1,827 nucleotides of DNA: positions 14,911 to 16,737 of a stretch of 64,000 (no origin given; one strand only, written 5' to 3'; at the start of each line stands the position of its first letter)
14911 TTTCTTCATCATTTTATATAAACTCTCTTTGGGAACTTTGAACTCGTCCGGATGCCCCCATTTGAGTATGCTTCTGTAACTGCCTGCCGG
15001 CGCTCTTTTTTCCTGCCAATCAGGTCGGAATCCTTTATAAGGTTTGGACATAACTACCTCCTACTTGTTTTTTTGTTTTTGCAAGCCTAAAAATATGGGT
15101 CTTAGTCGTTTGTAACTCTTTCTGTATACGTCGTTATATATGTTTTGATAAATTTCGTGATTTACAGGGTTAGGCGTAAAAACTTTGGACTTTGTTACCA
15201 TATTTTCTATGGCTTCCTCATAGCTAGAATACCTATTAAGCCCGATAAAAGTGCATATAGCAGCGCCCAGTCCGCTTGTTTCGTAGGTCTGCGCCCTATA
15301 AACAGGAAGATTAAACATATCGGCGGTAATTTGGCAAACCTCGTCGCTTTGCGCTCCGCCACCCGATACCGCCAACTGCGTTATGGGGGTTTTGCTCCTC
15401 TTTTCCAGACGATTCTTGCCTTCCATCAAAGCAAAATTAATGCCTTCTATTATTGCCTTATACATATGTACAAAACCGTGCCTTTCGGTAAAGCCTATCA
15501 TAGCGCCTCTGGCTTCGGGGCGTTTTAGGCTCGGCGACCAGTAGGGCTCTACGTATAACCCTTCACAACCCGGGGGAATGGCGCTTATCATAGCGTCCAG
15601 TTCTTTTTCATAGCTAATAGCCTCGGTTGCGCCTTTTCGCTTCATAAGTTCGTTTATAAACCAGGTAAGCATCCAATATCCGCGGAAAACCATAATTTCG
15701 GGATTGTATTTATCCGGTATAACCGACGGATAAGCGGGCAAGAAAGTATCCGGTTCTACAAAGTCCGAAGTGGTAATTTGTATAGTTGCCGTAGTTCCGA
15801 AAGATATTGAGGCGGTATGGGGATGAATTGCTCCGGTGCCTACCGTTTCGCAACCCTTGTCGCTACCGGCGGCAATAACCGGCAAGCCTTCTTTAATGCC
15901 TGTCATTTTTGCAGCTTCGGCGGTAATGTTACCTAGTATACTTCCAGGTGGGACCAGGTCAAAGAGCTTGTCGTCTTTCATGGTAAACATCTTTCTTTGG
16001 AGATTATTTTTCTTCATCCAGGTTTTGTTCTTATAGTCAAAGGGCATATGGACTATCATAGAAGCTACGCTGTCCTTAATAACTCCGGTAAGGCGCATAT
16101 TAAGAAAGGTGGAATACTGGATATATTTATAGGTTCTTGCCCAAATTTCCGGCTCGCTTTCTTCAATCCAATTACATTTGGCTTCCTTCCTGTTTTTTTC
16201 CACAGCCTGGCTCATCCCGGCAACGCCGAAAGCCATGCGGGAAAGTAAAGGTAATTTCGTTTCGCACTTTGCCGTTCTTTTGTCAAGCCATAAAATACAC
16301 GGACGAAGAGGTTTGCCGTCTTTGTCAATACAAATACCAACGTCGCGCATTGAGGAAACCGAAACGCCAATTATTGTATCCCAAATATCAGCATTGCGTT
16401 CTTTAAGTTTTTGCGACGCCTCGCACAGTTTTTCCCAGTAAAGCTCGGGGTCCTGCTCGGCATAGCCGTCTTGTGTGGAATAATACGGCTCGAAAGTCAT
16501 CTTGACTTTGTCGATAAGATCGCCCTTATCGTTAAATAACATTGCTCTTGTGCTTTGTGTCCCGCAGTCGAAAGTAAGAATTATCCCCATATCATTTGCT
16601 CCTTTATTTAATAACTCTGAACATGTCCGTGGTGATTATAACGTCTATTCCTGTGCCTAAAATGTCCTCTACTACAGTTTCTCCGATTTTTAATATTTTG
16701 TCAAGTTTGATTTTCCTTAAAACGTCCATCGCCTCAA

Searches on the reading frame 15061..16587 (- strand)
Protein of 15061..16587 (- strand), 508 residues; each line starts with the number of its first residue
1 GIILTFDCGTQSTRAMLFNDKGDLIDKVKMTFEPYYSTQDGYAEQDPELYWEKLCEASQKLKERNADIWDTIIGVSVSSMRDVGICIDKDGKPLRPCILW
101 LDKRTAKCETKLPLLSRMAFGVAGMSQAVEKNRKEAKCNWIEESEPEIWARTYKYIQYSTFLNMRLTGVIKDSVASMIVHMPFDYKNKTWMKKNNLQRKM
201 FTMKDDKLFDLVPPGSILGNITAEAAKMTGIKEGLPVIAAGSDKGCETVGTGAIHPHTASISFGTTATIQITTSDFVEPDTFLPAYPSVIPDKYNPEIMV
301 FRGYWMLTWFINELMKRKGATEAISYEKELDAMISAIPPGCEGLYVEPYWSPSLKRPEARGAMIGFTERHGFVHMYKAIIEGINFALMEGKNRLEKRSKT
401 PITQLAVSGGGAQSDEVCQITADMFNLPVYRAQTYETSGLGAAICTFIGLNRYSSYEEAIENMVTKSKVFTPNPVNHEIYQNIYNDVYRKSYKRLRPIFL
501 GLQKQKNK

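Call 61: search_protein_families(library=ncbifam, proteins=[window:15061-16587:-], max_evalue=1e-10)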
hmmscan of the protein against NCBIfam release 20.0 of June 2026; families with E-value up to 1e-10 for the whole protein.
window:15061-16587:- (508 aa): 10 families
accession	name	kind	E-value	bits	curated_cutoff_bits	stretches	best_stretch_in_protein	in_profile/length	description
TIGR01312.1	XylB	equivalog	1.4e-73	248.1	380.25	1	6-492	3-480/481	xylulokinase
TIGR01314.1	gntK_FGGY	equivalog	9.9e-48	162.9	648.55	1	4-485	3-484/505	gluconokinase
NF008187.0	PRK10939.1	equivalog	4.2e-42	144.4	528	1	3-493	6-501/521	autoinducer-2 kinase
TIGR01311.1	glycerol_kin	equivalog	2.5e-40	138.2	590.35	1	2-478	2-478/496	glycerol kinase GlpK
NF011601.0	PRK15027.1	equivalog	4.7e-36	124.2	912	1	5-498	4-482/484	xylulokinase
TIGR02628.1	fuculo_kin_coli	equivalog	9.1e-36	123.8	470.9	1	2-473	2-465/465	L-fuculokinase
NF000756.0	PRK00047.1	subfamily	3.2e-32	111.5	498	1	3-478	7-479/502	glycerol kinase GlpK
TIGR01315.1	5C_CHO_kinase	subfamily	4.3e-25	88.4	408.7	1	5-272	4-287/541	FGGY family pentulose kinase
NF003154.0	PRK04123.1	equivalog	9.1e-23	80.8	428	1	4-490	7-532/554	ribulokinase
TIGR01234.1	L-ribulokinase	equivalog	9.2e-17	61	583.25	1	136-486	160-522/536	ribulokinase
